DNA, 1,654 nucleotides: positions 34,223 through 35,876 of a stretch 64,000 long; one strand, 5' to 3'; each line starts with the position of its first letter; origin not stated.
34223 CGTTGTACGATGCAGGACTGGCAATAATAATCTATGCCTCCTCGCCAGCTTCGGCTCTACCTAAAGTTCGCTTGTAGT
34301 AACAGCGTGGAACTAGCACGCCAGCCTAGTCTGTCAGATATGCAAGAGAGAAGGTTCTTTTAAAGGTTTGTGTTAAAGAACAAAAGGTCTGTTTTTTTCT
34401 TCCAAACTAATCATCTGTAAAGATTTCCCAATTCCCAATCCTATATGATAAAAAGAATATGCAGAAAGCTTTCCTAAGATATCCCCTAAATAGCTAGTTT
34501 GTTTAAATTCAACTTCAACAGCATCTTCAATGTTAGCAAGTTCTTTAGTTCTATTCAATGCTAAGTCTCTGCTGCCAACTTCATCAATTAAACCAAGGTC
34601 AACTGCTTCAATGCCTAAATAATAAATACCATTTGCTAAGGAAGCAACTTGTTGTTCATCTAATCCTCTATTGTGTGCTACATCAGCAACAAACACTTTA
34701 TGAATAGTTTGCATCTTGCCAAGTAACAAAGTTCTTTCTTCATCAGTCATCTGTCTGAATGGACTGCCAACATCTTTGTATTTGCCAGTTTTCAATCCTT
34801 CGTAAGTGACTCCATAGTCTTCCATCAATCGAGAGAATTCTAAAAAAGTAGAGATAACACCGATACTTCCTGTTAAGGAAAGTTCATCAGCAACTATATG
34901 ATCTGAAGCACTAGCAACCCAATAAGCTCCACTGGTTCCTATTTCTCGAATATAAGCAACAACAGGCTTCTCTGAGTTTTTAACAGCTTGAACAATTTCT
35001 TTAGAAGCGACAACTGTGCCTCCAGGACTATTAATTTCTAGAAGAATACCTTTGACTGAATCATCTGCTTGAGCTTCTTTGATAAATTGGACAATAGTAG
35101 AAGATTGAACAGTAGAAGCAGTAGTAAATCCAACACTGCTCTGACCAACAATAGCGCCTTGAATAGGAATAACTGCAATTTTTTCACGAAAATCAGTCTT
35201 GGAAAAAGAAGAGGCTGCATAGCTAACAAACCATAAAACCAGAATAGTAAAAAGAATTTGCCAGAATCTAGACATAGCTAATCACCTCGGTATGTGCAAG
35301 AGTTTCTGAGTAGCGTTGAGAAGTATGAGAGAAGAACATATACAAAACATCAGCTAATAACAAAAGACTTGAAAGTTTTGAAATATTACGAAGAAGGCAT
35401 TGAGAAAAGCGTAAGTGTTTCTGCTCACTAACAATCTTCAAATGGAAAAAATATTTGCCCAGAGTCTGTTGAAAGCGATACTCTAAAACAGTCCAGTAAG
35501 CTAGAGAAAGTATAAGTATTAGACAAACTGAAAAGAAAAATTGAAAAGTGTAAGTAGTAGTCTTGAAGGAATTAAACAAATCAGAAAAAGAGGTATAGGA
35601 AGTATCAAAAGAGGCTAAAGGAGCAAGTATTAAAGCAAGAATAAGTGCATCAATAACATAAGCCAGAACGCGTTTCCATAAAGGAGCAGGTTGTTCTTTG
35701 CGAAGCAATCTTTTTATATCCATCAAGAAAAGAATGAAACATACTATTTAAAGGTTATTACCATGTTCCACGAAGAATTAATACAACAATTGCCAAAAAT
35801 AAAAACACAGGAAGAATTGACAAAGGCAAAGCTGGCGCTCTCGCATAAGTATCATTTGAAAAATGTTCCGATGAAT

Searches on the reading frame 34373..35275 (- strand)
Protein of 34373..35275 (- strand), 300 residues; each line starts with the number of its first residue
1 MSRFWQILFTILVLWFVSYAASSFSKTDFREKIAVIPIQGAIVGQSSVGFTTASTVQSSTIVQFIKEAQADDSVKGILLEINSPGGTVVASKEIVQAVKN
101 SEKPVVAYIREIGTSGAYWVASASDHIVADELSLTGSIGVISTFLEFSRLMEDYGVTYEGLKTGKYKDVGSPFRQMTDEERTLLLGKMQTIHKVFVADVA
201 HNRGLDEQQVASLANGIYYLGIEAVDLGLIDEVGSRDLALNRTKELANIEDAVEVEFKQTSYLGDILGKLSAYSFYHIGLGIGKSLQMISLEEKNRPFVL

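Call 43: search_protein_families(library=pfam, proteins=[window:34373-35275:-], max_evalue=0.001)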
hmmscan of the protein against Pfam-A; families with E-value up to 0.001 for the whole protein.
window:34373-35275:- (300 aa): 4 families
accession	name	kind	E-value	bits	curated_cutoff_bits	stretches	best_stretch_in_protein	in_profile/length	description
PF01343.23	Peptidase_S49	-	5.9e-43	146.9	24.9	1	99-249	3-153/154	Peptidase family S49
PF25145.1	NfeD1b_N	-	4e-10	40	40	1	64-142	22-99/189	NfeD1b, N-terminal domain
PF00574.28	CLP_protease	-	3.9e-06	27.3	20.2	1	57-123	29-95/182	Clp protease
PF01972.22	SDH_protease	-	9.8e-06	25.2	31.3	1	57-137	77-154/286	ClpP-like SDH-type serine proteinase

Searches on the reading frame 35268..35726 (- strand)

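Call 43: search_protein_families(library=pfam, proteins=[window:35268-35726:-], max_evalue=0.001)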
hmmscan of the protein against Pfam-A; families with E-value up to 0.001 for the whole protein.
window:35268-35726:- (152 aa): 1 family
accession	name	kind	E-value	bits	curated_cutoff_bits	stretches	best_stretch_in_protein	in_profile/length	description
PF06271.18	RDD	-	1.4e-19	71.2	24.1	1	13-138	1-130/137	RDD family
